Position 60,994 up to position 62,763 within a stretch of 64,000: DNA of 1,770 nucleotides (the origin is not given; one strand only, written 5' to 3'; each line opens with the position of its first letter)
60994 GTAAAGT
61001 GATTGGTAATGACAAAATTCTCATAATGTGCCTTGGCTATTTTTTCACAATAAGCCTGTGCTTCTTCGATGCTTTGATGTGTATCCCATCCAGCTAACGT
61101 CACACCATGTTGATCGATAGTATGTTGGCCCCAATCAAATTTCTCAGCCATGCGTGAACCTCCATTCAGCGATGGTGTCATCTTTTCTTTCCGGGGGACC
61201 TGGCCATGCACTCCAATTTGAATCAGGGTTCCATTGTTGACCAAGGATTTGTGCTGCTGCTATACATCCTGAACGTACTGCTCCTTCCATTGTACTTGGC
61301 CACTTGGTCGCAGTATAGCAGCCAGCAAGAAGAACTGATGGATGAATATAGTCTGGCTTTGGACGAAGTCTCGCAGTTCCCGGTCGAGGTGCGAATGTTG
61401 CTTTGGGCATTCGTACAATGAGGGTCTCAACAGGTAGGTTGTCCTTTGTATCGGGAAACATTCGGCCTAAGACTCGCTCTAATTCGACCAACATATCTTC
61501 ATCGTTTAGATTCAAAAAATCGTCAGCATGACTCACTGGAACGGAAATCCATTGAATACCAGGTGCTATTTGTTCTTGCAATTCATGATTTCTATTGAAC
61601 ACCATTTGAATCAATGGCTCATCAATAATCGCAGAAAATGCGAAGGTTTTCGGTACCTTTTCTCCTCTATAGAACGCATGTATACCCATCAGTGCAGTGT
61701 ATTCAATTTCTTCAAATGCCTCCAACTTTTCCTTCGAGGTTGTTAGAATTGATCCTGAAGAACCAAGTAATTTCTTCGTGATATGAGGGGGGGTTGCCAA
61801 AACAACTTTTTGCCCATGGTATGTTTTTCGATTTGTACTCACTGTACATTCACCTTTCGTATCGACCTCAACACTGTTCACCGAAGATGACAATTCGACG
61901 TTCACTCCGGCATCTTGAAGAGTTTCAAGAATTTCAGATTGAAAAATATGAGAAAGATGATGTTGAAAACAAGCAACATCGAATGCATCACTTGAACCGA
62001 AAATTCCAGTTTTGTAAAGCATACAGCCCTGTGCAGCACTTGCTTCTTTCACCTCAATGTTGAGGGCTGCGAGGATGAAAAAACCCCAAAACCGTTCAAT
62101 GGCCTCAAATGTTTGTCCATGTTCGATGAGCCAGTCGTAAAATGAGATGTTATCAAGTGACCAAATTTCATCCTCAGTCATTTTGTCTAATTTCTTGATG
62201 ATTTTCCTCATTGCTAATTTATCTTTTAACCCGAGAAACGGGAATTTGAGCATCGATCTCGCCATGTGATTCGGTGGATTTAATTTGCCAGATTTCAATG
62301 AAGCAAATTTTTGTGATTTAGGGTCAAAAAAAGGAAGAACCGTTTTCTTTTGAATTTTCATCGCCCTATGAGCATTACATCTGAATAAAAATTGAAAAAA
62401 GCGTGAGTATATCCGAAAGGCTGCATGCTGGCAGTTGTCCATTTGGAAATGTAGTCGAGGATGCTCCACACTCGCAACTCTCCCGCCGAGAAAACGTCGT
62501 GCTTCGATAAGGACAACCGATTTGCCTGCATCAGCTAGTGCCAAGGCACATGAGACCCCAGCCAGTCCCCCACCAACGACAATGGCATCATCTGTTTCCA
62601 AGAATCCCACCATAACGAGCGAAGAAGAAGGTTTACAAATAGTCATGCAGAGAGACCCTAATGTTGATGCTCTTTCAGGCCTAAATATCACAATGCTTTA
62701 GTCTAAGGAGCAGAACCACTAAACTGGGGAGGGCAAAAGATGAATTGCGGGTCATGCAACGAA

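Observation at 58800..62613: Complete bacterial-type HpnE-HpnC-HpnD squalene pathway in an archaeal genome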

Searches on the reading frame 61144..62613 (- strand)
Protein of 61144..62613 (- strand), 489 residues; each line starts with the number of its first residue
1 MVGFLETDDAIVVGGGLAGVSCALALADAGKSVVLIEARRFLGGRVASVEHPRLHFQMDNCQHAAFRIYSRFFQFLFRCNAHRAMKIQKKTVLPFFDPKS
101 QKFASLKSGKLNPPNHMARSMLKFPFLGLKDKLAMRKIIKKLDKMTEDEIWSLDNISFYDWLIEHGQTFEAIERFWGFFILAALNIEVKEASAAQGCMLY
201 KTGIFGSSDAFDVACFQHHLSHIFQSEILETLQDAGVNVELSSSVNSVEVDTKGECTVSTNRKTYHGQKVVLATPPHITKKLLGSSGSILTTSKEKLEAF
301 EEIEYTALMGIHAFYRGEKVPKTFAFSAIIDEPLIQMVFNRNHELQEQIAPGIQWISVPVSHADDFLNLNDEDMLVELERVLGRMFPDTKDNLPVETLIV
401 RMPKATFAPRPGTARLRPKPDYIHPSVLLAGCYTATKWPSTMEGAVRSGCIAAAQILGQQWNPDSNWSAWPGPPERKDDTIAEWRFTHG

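Call 3: search_protein_families(library=ncbifam, proteins=[window:61144-62613:-], max_evalue=0.001)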
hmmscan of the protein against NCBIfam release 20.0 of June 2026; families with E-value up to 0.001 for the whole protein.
window:61144-62613:- (489 aa): 57 families (the best 25 are shown)
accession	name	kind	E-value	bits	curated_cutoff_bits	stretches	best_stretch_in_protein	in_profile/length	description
TIGR03467.1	HpnE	equivalog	5.1e-95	319.3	283.05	1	11-457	2-429/430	hydroxysqualene dehydroxylase HpnE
TIGR02732.1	zeta_caro_desat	equivalog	2.7e-29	102.4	622.15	2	12-273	4-273/474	9,9'-di-cis-zeta-carotene desaturase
NF005560.0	PRK07233.1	equivalog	3.3e-25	88.8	252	1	11-457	4-429/435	hypothetical protein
TIGR02731.1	phytoene_desat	equivalog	3.5e-19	68.9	569.4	1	11-456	3-452/453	15-cis-phytoene desaturase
NF058655.1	CrtID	equivalog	7.7e-11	41.5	640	1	11-75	2-66/478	bifunctional phytoene desaturase/3,4-desaturase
TIGR00275.1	TIGR00275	subfamily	2.2e-10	39.9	183.8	1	11-120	2-107/401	aminoacetone oxidase family FAD-binding enzyme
TIGR02734.1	crtI_fam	subfamily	1.2e-08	34.1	238.1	1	10-51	1-42/504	phytoene desaturase family protein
NF040770.1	hetero_SS_HdrA2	exception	1e-07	30.5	1100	1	8-50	140-182/777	CoB-CoM heterodisulfide reductase HdrA2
NF006448.0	PRK08773.1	equivalog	1.6e-07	30.3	614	1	7-61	6-60/393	UbiH/UbiF family hydroxylase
NF002480.1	PRK01747.1-1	equivalog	1.7e-07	30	540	1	7-79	248-320/645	bifunctional tRNA (5-methylaminomethyl-2-thiouridine)(34)-methyltransferase MnmC2/FAD-dependent 5-carboxymethylaminomethyl-2-thiouridine(34)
TIGR03197.1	MnmC_Cterm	equivalog_domain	2.1e-07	30.3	174.2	1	9-78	1-77/400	FAD-dependent 5-carboxymethylaminomethyl-2-thiouridine(34) oxidoreductase MnmC1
NF006130.0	PRK08274.1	equivalog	1.1e-06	27.7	369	1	9-78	7-78/467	FAD-dependent tricarballylate dehydrogenase TcuA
NF042421.1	hydcarot_desat_CrtD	equivalog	1.8e-06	26.7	500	1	9-75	3-69/487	1-hydroxycarotenoid 3,4-desaturase CrtD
NF008425.0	PRK11259.1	equivalog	2.6e-06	26.6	257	0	229-303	157-229/377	N-methyl-L-tryptophan oxidase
NF045637.1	carotdesatCrtDProt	equivalog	2.7e-06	26.2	580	1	11-51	2-42/485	1-hydroxycarotenoid 3,4-desaturase CrtD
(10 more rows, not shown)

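Call 4: search_protein_families(library=pfam, proteins=[window:61144-62613:-], max_evalue=0.001)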
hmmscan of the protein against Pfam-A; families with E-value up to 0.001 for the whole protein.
window:61144-62613:- (489 aa): 12 families
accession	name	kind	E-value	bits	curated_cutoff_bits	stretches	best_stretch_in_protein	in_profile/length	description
PF01593.30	Amino_oxidase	-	1.3e-37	130.6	19.8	1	17-457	1-443/443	Flavin containing amine oxidoreductase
PF12831.13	FAD_oxidored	-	7.9e-13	48.9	27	1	9-99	1-88/416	FAD dependent oxidoreductase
PF01266.30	DAO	-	9.6e-13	48.8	27.9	1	9-97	1-94/353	FAD dependent oxidoreductase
PF03486.20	HI0933_like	-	5.4e-12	46.1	50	1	9-125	2-115/244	HI0933-like protein Rossmann domain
PF13450.12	NAD_binding_8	-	6.8e-12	45.9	21.9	1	12-75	1-64/68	NAD(P)-binding Rossmann-like domain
PF07992.20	Pyr_redox_2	-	7.1e-09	35.9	26.1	1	9-45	2-39/291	Pyridine nucleotide-disulphide oxidoreductase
PF00890.30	FAD_binding_2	-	7.8e-07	29.1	20.4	1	9-44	1-36/414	FAD binding domain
PF13738.12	Pyr_redox_3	-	1.7e-06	28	30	0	233-296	92-155/305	Pyridine nucleotide-disulphide oxidoreductase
PF00070.33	Pyr_redox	-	2.9e-06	28.2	22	0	10-40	2-32/82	Pyridine nucleotide-disulphide oxidoreductase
PF01134.28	GIDA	-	5.1e-06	26.2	22.1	1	9-37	1-29/391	Glucose inhibited division protein A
PF13454.12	NAD_binding_9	-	6.2e-05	23.5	21.8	0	12-55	2-49/155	FAD-NAD(P)-binding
PF01494.25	FAD_binding_3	-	0.00014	21.6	22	1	9-39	3-33/349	FAD binding domain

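Call 26: search_dna_similar(query=window:61144-62613:-, collection=plasmids, mode=protein, max_rows=30, rows=best, max_evalue=1e-10)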
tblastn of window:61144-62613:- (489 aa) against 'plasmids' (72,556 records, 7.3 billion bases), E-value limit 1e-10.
Records with a match: 4; places in all: 4; records where one place covers at least 80% of the query: 4.
Best place of each record, by identity: <60% 4.
By first word of the organism name: Streptomyces 3; Burkholderia 1.
By predicted mobility (MOB-suite, as given by PLSDB): non-mobilizable 3; mobilizable 1.
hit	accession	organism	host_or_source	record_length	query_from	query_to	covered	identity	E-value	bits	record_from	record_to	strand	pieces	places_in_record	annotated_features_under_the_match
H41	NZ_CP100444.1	Streptomyces rimosus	pure culture,OTC cluster deletion ...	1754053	10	457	92%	30.6%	4e-44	174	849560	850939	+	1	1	record has no annotation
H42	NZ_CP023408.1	Streptomyces fungicidicus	Pig,cell culture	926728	21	448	88%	30.9%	6e-36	149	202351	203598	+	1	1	hpnE: hydroxysqualene dehydroxylase HpnE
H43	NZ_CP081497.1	Streptomyces sp. BHT-5-2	whole organism,plant soil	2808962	33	475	91%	27.4%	5e-31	134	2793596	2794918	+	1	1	none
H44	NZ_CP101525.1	Burkholderia arboris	mixed culture,soil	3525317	12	453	90%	24.4%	9e-13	79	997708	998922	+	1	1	none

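Call 30: get_annotated_region(hit=H42, flank=6000)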
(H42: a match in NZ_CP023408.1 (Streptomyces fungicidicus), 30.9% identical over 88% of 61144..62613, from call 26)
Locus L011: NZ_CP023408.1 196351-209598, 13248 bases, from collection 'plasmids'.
description: Streptomyces fungicidicus strain TXX3120 plasmid p1, complete sequence
organism: Streptomyces fungicidicus (NCBI taxid 68203)
taxonomy: Bacteria; Actinomycetota; Actinomycetes; Kitasatosporales; Streptomycetaceae; Streptomyces; Streptomyces fungicidicus
host: -; source: Pig,cell culture; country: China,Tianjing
typing (MOB-suite, as given by PLSDB): non-mobilizable
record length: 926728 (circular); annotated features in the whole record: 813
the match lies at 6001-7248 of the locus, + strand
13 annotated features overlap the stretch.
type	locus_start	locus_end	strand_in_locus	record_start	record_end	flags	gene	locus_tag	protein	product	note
CDS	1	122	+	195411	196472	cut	-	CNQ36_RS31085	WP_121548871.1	iron-containing alcohol dehydrogenase family protein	-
CDS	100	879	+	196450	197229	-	-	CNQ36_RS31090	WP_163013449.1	CDP-alcohol phosphatidyltransferase family protein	-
CDS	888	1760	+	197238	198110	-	-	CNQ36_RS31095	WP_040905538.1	glycosyltransferase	-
CDS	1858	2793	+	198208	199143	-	-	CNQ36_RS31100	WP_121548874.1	ABC transporter permease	-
CDS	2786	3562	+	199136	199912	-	-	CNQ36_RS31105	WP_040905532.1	ABC transporter ATP-binding protein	-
CDS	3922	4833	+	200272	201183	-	hpnC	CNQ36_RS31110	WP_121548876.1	squalene synthase HpnC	-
CDS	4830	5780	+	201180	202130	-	hpnD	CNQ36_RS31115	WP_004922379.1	presqualene diphosphate synthase HpnD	GO:0016117 - carotenoid biosynthetic process [Evidence IEA]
CDS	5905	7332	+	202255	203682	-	hpnE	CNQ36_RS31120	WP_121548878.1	hydroxysqualene dehydroxylase HpnE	-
CDS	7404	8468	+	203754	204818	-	-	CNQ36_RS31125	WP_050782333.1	polyprenyl synthetase family protein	-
CDS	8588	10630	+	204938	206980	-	shc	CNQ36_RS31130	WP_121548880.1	squalene--hopene cyclase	GO:0019746 - hopanoid biosynthetic process [Evidence IEA]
CDS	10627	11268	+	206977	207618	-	-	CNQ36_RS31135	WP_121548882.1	1-hydroxy-2-methyl-2-butenyl 4-diphosphate reductase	-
CDS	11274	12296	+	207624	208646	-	hpnH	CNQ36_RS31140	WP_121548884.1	adenosyl-hopene transferase HpnH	-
CDS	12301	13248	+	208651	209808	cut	ispG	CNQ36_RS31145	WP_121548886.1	flavodoxin-dependent (E)-4-hydroxy-3-methylbut-2-enyl-diphosphate synthase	GO:0044237 - cellular metabolic process [Evidence IEA]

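Call 34: find_related_loci(query=A1, collection=genome_contigs, flank=5000)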
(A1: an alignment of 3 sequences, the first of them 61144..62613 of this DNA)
Query A1 (489 aa) in genome_contigs; peptide patterns used: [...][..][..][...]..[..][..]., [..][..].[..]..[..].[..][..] (x = any residue, [..] = any of these).
600 stretches matched a pattern (row limit reached: there are more); 549 encode a relative of the query (tblastn E <= 1e-3); the best 80 are kept; 80 distinct loci.
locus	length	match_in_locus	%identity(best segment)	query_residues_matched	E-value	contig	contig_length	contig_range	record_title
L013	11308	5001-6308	33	10-450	2e-61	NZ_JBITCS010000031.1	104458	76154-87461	Streptomyces sp. NPDC051684 NPDC051684_382_B1.ctg-0031, whole genome shotgun sequence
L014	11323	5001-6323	33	6-457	8e-61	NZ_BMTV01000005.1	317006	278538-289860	Streptomyces roseolus strain JCM 4411 sequence05, whole genome shotgun sequence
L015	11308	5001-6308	33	10-450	2e-60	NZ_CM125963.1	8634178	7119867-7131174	Streptomyces sp. SDT5-1 chromosome, whole genome shotgun sequence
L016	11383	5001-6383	31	10-478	3e-60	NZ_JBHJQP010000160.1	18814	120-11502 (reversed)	Streptomyces sp. NPDC056347 NPDC056347_T9_G12.ctg-0160, whole genome shotgun sequence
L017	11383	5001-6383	32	10-478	5e-60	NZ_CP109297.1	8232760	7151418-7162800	Streptomyces sp. NBC_01618 chromosome, complete genome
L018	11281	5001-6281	33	10-448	7e-60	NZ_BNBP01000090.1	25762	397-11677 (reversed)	Streptomyces griseoaurantiacus strain JCM 4763 sequence090, whole genome shotgun sequence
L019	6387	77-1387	32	10-457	5e-60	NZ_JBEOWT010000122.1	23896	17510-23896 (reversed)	Streptomyces sp. NPDC002262 NPDC002262_40_E2.ctg-0122, whole genome shotgun sequence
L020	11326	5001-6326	33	10-463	1e-59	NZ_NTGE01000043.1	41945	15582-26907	Streptomyces sp. SA15 spades_001_88_len_New_1:41945_pilon, whole genome shotgun sequence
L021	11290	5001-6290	33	9-450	2e-59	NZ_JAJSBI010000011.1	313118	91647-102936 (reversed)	Streptomyces guryensis strain NR30 contig11, whole genome shotgun sequence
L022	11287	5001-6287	33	10-449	2e-59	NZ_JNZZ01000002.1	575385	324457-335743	Streptomyces californicus strain NRRL B-2098 contig2.1, whole genome shotgun sequence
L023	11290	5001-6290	32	10-450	3e-59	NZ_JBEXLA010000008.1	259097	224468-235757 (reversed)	Streptomyces sp. NPDC004610 NPDC004610_80_F7.ctg-0008, whole genome shotgun sequence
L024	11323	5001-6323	33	6-457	3e-59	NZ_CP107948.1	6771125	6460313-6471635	Streptomyces sp. NBC_00388 chromosome, complete genome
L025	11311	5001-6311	33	10-457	8e-59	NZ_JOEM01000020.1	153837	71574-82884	Streptomyces cyaneofuscatus strain NRRL B-2570 contig20.1, whole genome shotgun sequence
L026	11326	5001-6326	33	10-463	8e-59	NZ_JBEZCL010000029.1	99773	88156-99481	Streptomyces sp. NPDC040750 NPDC040750_33_G4.ctg-0029, whole genome shotgun sequence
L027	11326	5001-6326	33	10-463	8e-59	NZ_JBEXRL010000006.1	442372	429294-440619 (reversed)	Streptomyces sp. NPDC006314 NPDC006314_11_A8.ctg-0006, whole genome shotgun sequence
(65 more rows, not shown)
